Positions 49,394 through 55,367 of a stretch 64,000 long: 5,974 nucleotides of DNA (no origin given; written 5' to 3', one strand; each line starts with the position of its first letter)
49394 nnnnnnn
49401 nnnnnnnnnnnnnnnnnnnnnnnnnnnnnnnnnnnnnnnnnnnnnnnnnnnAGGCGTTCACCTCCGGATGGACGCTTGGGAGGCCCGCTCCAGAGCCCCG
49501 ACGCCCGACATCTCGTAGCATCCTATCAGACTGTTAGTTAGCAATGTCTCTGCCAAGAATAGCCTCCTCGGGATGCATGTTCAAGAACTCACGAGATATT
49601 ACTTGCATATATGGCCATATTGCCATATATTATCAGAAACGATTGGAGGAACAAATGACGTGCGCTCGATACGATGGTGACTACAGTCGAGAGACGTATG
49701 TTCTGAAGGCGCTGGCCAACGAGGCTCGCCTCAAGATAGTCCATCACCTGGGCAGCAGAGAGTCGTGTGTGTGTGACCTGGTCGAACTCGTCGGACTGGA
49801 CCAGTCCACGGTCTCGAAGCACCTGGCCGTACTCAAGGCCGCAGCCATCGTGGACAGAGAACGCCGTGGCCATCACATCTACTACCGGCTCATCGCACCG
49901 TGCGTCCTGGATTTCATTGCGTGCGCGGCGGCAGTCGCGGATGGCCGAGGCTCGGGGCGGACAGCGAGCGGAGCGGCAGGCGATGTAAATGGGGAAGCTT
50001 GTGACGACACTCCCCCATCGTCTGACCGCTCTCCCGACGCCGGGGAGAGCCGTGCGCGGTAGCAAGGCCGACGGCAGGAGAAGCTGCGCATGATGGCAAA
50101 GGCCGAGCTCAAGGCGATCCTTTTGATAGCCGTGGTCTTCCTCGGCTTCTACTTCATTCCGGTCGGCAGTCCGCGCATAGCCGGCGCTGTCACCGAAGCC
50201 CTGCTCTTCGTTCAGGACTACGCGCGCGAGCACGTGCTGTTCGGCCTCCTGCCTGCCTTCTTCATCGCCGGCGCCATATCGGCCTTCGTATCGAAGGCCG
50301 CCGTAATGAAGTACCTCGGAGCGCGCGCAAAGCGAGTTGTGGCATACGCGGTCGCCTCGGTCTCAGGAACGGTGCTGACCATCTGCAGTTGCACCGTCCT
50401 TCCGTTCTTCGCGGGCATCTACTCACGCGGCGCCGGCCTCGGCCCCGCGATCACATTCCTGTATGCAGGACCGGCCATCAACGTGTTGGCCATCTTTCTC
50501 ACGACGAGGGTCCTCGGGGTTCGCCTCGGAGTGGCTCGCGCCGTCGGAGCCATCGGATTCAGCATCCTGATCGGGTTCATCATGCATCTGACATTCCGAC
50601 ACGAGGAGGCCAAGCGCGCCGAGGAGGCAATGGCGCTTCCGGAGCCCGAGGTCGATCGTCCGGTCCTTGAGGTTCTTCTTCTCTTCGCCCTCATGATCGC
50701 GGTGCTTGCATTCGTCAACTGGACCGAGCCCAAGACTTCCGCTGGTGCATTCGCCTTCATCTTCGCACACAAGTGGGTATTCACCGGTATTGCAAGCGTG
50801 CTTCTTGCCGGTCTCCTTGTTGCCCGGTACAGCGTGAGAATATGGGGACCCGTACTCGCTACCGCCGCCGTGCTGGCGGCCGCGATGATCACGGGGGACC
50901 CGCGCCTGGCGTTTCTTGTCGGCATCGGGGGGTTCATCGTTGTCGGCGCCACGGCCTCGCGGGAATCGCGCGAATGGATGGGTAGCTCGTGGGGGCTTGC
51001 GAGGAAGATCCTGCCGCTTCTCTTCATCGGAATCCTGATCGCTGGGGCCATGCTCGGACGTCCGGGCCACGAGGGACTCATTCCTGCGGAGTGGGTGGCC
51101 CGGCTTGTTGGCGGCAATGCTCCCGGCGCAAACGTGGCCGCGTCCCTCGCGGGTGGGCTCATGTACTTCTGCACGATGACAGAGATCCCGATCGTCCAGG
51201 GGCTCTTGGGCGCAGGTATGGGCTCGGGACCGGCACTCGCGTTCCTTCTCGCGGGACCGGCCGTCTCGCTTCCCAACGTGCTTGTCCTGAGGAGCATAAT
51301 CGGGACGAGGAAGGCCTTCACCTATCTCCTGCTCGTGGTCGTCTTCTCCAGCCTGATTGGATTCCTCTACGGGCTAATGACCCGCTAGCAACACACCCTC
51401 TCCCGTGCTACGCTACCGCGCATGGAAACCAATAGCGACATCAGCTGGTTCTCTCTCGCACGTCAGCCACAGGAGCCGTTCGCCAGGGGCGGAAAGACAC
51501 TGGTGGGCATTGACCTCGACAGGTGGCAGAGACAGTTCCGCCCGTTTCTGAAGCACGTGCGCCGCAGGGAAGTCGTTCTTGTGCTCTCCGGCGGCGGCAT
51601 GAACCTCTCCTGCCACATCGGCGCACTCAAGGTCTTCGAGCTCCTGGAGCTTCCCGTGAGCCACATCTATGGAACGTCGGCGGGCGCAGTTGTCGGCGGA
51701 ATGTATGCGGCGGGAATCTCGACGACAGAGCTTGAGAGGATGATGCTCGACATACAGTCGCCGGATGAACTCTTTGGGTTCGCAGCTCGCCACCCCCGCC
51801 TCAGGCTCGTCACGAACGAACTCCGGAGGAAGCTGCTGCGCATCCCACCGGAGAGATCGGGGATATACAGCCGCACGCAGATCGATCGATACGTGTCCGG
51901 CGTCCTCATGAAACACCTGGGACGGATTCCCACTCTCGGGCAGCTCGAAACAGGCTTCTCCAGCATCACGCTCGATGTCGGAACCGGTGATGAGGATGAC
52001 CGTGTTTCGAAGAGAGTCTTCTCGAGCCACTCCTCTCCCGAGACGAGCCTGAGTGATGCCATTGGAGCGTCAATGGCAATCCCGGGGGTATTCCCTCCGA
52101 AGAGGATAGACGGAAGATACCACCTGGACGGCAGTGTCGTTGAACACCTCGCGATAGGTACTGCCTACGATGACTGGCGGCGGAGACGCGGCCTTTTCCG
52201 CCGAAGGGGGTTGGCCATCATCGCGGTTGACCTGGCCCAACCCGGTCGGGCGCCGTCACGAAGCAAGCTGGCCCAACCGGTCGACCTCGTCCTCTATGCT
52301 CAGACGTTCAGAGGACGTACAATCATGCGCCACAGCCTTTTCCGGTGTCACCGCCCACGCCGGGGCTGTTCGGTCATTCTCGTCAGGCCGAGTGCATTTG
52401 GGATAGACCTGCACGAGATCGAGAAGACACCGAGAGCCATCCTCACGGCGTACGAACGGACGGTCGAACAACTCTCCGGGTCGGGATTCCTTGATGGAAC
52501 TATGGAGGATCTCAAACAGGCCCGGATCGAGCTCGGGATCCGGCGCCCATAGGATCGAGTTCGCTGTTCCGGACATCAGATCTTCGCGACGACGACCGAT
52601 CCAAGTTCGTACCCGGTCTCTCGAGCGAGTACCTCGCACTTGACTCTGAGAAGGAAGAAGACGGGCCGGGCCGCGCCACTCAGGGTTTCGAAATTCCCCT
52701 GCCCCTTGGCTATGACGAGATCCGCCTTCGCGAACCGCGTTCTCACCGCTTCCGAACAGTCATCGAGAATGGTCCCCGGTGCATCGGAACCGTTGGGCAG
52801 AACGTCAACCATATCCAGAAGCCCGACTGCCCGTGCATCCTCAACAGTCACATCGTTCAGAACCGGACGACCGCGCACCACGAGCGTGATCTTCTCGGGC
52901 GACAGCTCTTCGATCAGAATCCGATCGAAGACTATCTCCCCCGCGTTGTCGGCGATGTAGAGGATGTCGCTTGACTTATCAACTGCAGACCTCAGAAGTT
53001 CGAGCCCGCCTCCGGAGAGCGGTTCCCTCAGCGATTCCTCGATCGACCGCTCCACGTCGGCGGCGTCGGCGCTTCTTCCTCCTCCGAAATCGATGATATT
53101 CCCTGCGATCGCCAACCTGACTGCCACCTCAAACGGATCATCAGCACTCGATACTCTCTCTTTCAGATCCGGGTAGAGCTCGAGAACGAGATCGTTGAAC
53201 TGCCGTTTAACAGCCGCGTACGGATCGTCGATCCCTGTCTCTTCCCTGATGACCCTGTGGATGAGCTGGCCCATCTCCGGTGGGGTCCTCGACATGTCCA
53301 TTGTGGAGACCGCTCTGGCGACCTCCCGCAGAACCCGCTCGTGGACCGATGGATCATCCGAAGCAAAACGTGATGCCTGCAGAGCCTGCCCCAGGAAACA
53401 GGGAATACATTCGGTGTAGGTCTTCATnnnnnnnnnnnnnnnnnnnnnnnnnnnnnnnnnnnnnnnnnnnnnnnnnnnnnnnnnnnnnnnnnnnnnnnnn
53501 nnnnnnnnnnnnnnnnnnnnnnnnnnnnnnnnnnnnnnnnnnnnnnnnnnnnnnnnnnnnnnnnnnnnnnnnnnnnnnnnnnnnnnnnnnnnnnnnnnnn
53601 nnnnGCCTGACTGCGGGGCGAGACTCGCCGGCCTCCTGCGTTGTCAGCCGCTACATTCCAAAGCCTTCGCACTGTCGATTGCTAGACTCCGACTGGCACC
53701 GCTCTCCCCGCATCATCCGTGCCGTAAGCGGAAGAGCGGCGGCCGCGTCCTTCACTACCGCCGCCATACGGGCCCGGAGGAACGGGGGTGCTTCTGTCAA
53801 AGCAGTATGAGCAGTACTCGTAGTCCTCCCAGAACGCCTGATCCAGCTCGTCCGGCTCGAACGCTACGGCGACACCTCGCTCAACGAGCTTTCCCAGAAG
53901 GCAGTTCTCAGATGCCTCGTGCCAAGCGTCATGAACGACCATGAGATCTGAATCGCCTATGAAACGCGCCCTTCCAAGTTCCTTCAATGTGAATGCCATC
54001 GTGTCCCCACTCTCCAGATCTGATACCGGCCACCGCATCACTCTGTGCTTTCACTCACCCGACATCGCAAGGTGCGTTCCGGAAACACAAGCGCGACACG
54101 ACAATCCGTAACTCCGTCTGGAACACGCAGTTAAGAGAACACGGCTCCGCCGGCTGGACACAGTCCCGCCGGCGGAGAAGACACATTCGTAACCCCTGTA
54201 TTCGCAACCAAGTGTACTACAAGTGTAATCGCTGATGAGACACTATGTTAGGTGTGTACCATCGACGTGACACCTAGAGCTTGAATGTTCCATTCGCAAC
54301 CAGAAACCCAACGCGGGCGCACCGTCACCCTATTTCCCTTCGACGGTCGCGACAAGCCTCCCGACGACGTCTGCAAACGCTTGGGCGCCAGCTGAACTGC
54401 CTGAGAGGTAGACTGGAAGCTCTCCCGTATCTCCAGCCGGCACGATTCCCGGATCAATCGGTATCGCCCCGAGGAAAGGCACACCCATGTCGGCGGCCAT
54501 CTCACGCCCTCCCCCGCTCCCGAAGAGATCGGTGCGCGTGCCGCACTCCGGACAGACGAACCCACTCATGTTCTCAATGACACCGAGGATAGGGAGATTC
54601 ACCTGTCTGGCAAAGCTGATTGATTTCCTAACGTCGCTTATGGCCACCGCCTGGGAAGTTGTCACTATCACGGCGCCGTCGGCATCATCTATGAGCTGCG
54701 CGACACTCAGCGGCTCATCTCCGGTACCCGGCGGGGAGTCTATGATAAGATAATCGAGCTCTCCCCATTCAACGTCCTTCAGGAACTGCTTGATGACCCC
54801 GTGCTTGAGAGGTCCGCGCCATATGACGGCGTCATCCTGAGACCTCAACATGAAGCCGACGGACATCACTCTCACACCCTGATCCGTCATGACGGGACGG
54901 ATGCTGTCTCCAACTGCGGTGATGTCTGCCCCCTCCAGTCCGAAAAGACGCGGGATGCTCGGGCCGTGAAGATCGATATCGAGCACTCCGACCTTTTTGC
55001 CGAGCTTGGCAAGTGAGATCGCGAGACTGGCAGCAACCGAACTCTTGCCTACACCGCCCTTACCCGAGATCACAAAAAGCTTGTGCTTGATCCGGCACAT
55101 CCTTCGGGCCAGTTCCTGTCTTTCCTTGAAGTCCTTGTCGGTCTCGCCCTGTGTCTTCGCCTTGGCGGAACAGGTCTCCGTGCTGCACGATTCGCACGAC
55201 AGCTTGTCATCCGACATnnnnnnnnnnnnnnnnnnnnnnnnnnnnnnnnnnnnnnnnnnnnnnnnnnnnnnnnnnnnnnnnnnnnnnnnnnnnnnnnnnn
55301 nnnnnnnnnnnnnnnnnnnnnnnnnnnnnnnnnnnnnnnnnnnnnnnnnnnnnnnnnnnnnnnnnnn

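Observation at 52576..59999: Sigma54-activated Orange-protein-like (ORP) cluster: NifX-fold proteins, DUF5320, two MinD-ferredoxin ATPases and Mrp in one operon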

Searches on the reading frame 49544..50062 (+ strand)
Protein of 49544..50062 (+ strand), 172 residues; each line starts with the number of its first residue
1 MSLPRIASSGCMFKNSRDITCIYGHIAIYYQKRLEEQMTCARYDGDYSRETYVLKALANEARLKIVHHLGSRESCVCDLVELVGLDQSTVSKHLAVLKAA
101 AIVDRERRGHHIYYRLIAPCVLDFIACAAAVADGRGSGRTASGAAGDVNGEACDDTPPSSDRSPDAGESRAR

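Call 49: search_protein_families(library=pfam, proteins=[window:49544-50062:+], max_evalue=0.001)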
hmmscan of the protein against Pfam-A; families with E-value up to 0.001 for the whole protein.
window:49544-50062:+ (172 aa): 2 families
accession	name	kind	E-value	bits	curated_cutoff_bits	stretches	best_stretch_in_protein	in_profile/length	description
PF01022.26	HTH_5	-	3.2e-12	46.6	22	1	60-104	2-46/47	Bacterial regulatory protein, arsR family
PF12840.13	HTH_20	-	1.8e-05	25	27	1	57-105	1-50/51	Helix-turn-helix domain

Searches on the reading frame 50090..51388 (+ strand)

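Call 49: search_protein_families(library=pfam, proteins=[window:50090-51388:+], max_evalue=0.001)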
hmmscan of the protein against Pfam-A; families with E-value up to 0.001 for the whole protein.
window:50090-51388:+ (432 aa): 1 family
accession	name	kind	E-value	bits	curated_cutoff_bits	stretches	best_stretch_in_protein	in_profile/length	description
PF03773.19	ArsP_1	-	1.3e-71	241.6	32.3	1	41-428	8-293/294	Predicted permease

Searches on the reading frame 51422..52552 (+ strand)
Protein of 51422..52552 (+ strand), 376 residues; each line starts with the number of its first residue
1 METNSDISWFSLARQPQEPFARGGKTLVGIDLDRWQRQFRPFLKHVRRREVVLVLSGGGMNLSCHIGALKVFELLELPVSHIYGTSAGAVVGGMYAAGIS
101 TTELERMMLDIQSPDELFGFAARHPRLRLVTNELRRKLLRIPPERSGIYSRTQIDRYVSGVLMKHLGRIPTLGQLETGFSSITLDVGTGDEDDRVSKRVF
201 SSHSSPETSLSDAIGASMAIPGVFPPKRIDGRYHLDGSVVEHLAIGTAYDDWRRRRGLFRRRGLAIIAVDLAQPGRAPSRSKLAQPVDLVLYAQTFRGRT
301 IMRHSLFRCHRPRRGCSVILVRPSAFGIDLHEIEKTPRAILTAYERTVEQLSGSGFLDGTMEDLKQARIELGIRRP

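Call 49: search_protein_families(library=pfam, proteins=[window:51422-52552:+], max_evalue=0.001)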
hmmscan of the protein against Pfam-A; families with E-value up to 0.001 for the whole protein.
window:51422-52552:+ (376 aa): 1 family
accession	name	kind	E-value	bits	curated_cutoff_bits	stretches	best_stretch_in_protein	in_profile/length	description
PF01734.28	Patatin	-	3.1e-27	96.4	27.7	1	53-245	1-187/191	Patatin-like phospholipase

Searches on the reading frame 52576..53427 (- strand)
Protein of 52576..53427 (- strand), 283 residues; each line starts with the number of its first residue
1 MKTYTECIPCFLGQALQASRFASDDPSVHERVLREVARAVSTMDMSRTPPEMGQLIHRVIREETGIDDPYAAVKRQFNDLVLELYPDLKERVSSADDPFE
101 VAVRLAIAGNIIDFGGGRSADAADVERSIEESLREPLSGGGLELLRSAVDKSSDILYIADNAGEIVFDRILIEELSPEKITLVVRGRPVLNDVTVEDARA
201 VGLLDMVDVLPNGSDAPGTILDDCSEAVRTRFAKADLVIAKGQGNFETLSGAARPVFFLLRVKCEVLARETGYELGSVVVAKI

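Call 3: search_protein_families(library=pfam, proteins=[window:52576-53427:-], max_evalue=0.01)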
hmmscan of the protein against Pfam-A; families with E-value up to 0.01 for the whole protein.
window:52576-53427:- (283 aa): 1 family
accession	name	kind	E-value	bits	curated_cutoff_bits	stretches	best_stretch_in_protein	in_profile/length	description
PF01937.24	ARMT1-like_dom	-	6.1e-68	229.7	25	1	3-277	1-309/311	Damage-control phosphatase ARMT1-like domain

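Call 4: search_protein_families(library=ncbifam, proteins=[window:52576-53427:-], max_evalue=0.01)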
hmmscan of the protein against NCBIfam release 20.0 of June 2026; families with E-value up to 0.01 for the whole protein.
window:52576-53427:- (283 aa): 2 families
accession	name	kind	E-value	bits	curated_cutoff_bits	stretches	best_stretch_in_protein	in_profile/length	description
NF040824.1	damage_ctl_Phtase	equivalog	3.3e-51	174.4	440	1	1-279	1-280/282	damage-control phosphatase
NF041594.1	dam_ctlPhtase_Archglob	equivalog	3.1e-50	171.2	500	1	1-280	1-284/287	damage-control phosphatase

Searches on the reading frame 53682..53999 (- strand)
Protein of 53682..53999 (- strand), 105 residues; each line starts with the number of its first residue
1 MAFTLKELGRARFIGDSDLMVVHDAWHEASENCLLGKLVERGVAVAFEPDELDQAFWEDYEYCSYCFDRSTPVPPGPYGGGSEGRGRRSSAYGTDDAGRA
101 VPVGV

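Call 3: search_protein_families(library=pfam, proteins=[window:53682-53999:-], max_evalue=0.01)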
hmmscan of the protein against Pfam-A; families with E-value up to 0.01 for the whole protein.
window:53682-53999:- (105 aa): 0 families

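Call 4: search_protein_families(library=ncbifam, proteins=[window:53682-53999:-], max_evalue=0.01)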
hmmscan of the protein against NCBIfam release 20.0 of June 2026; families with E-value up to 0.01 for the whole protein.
window:53682-53999:- (105 aa): 0 families

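Call 50: find_homologous_proteins(query=window:53682-53999:-, max_evalue=0.01)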
Query window:53682-53999:- (105 aa): 4 proteins with E <= 0.01 among 13 candidates.
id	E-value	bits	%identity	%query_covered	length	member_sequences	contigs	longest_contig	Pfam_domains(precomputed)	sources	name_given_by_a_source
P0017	8.1e-54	198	100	82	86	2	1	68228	-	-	-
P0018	2.0e-48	181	76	100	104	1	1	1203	-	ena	-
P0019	1.3e-47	178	76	99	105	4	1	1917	-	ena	-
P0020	1.3e-43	165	70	100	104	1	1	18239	-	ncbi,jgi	jgi:hypothetical protein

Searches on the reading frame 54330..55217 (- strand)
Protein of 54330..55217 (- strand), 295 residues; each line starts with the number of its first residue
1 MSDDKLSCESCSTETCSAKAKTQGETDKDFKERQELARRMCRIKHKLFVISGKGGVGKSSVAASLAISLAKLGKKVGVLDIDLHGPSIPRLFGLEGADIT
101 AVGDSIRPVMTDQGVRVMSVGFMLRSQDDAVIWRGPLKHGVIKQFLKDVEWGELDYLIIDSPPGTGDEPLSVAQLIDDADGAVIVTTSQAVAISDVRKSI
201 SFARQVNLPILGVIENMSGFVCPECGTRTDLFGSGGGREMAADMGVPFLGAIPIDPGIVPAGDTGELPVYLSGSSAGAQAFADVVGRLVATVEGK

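Call 3: search_protein_families(library=pfam, proteins=[window:54330-55217:-], max_evalue=0.01)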
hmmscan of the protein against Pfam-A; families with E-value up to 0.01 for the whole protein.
window:54330-55217:- (295 aa): 11 families
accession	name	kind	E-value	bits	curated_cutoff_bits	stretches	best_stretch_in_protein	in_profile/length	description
PF10609.15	ParA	-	1.1e-97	326.8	27.1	1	43-287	2-244/246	NUBPL iron-transfer P-loop NTPase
PF01656.29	CbiA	-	7.2e-12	45.8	25.4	1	48-266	2-123/125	CobQ/CobB/MinD/ParA nucleotide binding domain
PF13614.12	AAA_31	-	3e-10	40.7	27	1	49-206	6-167/177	AAA domain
PF02374.21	ArsA_ATPase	-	4.9e-09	36.3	24.3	1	46-82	2-38/305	Anion-transporting ATPase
PF09140.17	MipZ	-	1.3e-06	28.3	20.7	1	49-93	5-49/262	ATPase MipZ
PF13500.12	AAA_26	-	4.1e-05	24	27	0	182-258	131-194/198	AAA domain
PF00142.24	Fer4_NifH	-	0.00039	20.4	25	1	48-82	3-37/271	4Fe-4S iron sulfur cluster binding proteins, NifH/frxC family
PF06564.18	CBP_BcsQ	-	0.00082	19.4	21.3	1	53-81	10-38/234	Cellulose biosynthesis protein BcsQ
PF13481.12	AAA_25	-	0.00085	19.4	27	1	31-76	20-63/195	AAA domain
PF20720.3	nSTAND3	-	0.0014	18.7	27.2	1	44-76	16-48/155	Novel STAND NTPase 3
PF03308.22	MeaB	-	0.0014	18.1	23.1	1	48-86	36-71/273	Methylmalonyl Co-A mutase-associated GTPase MeaB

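Call 4: search_protein_families(library=ncbifam, proteins=[window:54330-55217:-], max_evalue=0.01)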
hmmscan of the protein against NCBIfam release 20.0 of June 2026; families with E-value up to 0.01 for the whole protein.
window:54330-55217:- (295 aa): 28 families (the best 25 are shown)
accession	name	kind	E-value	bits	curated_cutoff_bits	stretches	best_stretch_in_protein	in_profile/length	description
NF041136.1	MrpORP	equivalog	3.7e-113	378.5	450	1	41-291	2-251/365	iron-sulfur cluster carrier protein MrpORP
NF008669.0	PRK11670.1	equivalog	2.2e-63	214.4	348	1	43-288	106-349/369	iron-sulfur cluster carrier protein ApbC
TIGR01969.1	minD_arch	subfamily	1.8e-23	83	201.75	1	48-289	4-231/251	cell division ATPase MinD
TIGR01968.1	minD_bact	equivalog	2.5e-19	69.6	212.9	1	47-289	4-237/261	septum site-determining protein MinD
NF008079.0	PRK10818.1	equivalog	1.1e-12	47.9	508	1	47-196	5-153/270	septum site-determining protein MinD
NF047398.1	AAA_KGGVGR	domain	7.8e-11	42.6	90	1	49-97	7-55/190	KGGVGR-motif variant AAA ATPase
NF041546.1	ParA_partition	equivalog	1.4e-10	41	180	1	49-83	4-38/203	ParA family partition ATPase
TIGR01007.1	eps_fam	subfamily_domain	1.2e-09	38.1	108.05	1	46-94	19-67/204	polysaccharide biosynthesis tyrosine autokinase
NF053622.1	ATPseBagAMYCTU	equivalog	1.4e-09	37.9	400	1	44-95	6-56/325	ATPase BagA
TIGR03371.1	cellulose_yhjQ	equivalog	6.5e-08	32.3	157.85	1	46-198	3-156/246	cellulose biosynthesis protein BcsQ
TIGR04291.1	arsen_driv_ArsA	equivalog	1.6e-07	30.4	650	1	18-77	293-352/565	arsenical pump-driving ATPase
TIGR00345.1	GET3_arsA_TRC40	subfamily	1.7e-07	31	135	1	50-82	2-34/299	TRC40/GET3/ArsA family transport-energizing ATPase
TIGR03018.1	pepcterm_TyrKin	hypoth_equivalog_domain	2.2e-07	30.4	230.65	1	43-204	34-197/207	XrtA-associated tyrosine autokinase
TIGR03029.1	EpsG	equivalog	2.8e-07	30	313.8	1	38-96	97-155/274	chain length determinant protein tyrosine kinase EpsG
NF009701.0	PRK13230.1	subfamily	5.5e-06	25.6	350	1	47-121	3-71/291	nitrogenase reductase-like protein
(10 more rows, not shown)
